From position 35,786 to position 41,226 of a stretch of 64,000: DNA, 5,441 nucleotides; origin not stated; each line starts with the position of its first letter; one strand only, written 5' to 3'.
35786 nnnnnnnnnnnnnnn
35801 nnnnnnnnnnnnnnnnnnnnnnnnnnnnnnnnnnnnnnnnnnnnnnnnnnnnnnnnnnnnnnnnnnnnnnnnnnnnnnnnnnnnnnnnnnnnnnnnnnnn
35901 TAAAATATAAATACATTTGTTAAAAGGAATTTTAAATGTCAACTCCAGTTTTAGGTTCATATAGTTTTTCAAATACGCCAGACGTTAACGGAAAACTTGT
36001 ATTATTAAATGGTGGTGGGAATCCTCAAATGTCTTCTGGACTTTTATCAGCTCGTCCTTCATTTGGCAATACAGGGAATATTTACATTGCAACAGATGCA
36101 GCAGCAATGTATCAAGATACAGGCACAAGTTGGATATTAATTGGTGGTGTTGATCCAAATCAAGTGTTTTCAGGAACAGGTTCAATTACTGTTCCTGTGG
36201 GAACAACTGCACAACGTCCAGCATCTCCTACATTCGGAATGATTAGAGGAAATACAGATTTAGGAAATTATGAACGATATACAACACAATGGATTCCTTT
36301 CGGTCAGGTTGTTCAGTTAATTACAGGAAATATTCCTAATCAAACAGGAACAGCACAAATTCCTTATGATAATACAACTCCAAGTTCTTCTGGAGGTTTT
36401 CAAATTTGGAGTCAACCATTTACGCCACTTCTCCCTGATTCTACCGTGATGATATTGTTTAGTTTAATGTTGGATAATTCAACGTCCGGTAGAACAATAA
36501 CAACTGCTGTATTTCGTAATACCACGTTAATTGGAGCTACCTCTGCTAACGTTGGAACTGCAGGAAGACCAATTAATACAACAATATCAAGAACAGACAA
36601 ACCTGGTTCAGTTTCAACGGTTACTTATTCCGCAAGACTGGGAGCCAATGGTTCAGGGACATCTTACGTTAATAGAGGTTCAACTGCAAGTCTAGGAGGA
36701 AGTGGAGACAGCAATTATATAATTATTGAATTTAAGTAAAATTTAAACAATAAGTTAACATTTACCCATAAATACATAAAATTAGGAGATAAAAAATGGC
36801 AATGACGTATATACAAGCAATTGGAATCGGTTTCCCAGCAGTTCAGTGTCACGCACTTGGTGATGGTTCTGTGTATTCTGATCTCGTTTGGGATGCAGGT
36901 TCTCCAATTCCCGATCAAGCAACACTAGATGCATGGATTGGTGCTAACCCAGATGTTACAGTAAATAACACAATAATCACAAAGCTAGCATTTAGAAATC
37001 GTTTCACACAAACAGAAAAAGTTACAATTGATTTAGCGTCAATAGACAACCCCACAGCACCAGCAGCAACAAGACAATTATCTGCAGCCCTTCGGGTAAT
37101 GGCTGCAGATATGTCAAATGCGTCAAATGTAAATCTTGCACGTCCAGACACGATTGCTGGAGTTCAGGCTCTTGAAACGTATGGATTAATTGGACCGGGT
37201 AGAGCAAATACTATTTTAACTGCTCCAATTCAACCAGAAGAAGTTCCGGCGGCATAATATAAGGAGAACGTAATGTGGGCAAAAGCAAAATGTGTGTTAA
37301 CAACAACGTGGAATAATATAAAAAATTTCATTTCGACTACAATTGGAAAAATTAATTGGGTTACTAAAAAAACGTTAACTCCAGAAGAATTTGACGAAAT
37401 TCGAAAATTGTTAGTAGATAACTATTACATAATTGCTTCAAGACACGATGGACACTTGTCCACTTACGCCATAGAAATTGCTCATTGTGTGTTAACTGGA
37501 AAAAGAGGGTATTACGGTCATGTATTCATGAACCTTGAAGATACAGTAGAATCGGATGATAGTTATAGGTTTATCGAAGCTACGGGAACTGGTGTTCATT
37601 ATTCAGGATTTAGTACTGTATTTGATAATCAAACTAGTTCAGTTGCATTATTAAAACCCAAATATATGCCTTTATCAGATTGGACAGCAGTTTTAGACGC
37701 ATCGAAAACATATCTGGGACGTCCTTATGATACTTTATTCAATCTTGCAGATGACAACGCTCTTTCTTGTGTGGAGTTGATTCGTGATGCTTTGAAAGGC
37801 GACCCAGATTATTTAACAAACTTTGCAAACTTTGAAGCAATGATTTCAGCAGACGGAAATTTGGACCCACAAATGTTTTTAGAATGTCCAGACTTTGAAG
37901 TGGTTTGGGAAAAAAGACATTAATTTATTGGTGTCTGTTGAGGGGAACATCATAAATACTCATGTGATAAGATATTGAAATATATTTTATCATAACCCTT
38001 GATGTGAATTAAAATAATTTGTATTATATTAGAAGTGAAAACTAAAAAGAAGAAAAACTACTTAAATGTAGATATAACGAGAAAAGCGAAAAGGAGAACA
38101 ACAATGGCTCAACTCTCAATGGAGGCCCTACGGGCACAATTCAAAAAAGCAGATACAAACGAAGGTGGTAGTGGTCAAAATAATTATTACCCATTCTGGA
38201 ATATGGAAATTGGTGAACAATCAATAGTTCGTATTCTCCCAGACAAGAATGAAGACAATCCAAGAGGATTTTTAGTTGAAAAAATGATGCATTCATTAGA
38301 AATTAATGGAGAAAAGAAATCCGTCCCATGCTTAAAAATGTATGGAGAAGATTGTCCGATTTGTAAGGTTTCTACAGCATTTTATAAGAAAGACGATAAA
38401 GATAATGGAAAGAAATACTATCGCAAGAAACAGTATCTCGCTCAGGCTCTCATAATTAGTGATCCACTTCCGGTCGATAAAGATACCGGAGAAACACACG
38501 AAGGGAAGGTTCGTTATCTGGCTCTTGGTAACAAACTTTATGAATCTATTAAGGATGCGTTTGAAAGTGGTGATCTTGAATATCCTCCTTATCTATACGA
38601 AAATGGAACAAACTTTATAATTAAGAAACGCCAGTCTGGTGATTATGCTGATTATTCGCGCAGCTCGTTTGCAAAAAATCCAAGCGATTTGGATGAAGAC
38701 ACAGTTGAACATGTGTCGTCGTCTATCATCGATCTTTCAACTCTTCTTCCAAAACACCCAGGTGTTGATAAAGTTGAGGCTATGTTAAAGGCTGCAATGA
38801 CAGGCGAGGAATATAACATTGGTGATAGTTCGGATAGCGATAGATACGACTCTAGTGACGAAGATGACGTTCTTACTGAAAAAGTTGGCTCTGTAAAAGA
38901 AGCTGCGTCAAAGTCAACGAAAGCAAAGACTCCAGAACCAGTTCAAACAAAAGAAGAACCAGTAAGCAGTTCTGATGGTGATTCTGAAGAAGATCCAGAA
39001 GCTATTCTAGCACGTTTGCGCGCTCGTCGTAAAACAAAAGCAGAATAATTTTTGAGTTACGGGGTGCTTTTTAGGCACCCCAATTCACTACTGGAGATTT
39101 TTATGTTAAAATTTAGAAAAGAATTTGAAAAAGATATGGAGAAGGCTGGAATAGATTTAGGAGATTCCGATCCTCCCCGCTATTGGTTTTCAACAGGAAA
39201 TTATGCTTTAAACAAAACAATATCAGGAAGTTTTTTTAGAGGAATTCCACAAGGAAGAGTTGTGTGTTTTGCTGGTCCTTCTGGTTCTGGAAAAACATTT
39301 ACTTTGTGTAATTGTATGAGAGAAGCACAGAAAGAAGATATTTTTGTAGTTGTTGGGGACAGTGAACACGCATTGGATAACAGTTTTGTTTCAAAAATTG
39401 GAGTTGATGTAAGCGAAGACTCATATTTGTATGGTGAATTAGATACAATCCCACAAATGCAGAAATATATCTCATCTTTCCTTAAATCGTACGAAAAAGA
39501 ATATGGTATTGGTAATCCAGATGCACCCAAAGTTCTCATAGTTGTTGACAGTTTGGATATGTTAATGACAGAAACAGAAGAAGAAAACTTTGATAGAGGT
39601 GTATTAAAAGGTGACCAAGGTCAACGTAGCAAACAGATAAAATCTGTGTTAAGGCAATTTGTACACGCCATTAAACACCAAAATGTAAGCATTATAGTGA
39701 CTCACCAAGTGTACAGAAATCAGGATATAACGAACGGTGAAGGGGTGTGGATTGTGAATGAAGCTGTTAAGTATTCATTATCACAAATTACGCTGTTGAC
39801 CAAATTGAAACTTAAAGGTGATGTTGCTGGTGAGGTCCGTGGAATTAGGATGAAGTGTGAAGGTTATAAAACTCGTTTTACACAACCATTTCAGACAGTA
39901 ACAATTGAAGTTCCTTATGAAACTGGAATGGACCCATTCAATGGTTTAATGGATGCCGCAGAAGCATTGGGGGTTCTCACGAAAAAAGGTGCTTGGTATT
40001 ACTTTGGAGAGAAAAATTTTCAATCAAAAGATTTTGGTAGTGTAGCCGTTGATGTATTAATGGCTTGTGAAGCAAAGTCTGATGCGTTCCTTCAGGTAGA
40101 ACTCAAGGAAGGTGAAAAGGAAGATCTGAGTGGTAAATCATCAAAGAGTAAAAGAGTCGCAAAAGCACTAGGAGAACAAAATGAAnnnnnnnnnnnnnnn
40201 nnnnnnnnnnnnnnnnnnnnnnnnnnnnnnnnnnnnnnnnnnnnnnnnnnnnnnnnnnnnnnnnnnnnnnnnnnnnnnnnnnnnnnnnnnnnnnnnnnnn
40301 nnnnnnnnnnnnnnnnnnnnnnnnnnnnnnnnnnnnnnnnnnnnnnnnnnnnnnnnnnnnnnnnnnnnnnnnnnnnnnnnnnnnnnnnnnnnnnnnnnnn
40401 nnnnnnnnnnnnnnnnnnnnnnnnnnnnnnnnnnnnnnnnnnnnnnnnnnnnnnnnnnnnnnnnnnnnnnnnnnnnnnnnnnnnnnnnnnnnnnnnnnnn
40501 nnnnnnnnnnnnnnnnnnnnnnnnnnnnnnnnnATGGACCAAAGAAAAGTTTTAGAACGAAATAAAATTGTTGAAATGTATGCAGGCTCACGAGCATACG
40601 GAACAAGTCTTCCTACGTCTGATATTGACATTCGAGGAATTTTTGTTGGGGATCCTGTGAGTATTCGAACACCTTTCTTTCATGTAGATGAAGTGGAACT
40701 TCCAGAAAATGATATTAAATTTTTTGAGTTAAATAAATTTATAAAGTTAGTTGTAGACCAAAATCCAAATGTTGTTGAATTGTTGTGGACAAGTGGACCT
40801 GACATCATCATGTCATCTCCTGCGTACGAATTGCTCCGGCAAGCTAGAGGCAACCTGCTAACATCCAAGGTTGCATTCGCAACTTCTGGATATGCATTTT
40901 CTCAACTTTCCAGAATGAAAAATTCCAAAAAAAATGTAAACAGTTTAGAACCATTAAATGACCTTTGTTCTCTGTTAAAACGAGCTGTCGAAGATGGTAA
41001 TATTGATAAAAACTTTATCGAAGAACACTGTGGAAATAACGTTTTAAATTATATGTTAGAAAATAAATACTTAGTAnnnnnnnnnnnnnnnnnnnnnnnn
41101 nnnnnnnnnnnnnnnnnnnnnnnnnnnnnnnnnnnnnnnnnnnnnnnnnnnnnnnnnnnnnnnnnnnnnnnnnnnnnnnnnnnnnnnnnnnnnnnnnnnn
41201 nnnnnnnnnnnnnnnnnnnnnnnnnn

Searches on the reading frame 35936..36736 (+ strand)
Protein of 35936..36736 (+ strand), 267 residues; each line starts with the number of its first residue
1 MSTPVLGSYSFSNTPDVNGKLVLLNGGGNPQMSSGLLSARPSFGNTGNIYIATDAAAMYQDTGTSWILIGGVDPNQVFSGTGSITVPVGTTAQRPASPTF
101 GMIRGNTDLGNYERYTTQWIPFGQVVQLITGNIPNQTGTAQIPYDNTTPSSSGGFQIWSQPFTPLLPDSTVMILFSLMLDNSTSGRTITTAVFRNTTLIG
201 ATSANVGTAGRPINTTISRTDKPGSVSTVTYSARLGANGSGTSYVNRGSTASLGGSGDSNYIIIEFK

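Call 92: search_protein_families(library=phrogs, proteins=[window:35936-36736:+], max_evalue=0.00001)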
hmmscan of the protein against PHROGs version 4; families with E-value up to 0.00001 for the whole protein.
window:35936-36736:+ (267 aa): 7 families
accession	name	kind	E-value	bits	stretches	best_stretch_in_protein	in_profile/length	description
phrog_24138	-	unknown function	5.7e-10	39.9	1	73-125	30-83/347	-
phrog_29838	-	unknown function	4e-09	37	1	72-120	29-78/343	-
phrog_10792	-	unknown function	1.1e-06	29.9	1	78-118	74-114/124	-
phrog_1325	-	unknown function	1.6e-06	28.8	1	76-141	34-98/334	-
phrog_2803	-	unknown function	3.5e-06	27.5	0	71-121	38-81/311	-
phrog_10681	-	unknown function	4e-06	27.4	1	77-126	34-86/358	-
phrog_25721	-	unknown function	4.6e-06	26.9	1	83-122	40-80/340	-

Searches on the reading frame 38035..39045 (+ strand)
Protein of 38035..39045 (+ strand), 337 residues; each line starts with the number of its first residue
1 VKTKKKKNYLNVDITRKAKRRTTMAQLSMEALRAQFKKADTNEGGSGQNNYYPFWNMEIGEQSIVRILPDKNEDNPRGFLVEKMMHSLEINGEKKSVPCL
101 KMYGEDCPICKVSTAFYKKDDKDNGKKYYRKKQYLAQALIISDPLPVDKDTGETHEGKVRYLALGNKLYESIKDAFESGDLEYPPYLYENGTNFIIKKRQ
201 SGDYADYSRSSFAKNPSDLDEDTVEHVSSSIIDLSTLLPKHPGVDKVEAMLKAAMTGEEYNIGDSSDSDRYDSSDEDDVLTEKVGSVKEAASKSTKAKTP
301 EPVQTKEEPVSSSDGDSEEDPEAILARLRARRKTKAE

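Call 92: search_protein_families(library=phrogs, proteins=[window:38035-39045:+], max_evalue=0.00001)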
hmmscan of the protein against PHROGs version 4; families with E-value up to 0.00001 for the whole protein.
window:38035-39045:+ (337 aa): 3 families
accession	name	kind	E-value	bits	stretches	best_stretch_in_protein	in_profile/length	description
phrog_1192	-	DNA, RNA and nucleotide metabolism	7.3e-43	148.3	1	26-320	2-315/326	single strand DNA binding protein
phrog_224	-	DNA, RNA and nucleotide metabolism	2.3e-22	81.3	1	23-320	8-308/318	single strand DNA binding protein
phrog_1764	-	unknown function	8.9e-10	39.1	1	29-240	7-223/391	unknown function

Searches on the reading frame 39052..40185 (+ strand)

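Call 92: search_protein_families(library=phrogs, proteins=[window:39052-40185:+], max_evalue=0.00001)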
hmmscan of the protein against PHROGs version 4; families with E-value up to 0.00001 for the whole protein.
window:39052-40185:+ (378 aa): 4 families
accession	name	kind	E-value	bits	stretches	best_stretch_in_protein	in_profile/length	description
phrog_97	-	other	6.4e-57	194.9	2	24-273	22-271/506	UvsX-like recombinase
phrog_8337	-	DNA, RNA and nucleotide metabolism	4.5e-16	60.1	1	52-224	56-214/273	DNA repair protein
phrog_9666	-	unknown function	1.8e-08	34.1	0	81-182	486-587/779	-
phrog_18112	-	other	3.6e-07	31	1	230-333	29-128/207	recombinase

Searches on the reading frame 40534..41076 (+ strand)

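Call 92: search_protein_families(library=phrogs, proteins=[window:40534-41076:+], max_evalue=0.00001)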
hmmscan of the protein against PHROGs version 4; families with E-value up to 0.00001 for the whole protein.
window:40534-41076:+ (181 aa): 2 families
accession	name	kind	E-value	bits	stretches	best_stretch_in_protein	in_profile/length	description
phrog_388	-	DNA, RNA and nucleotide metabolism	1.4e-33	117.4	1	3-160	30-186/351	nucleotidyltransferase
phrog_14344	-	DNA, RNA and nucleotide metabolism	2.4e-08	35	1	15-96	33-115/262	nucleotidyltransferase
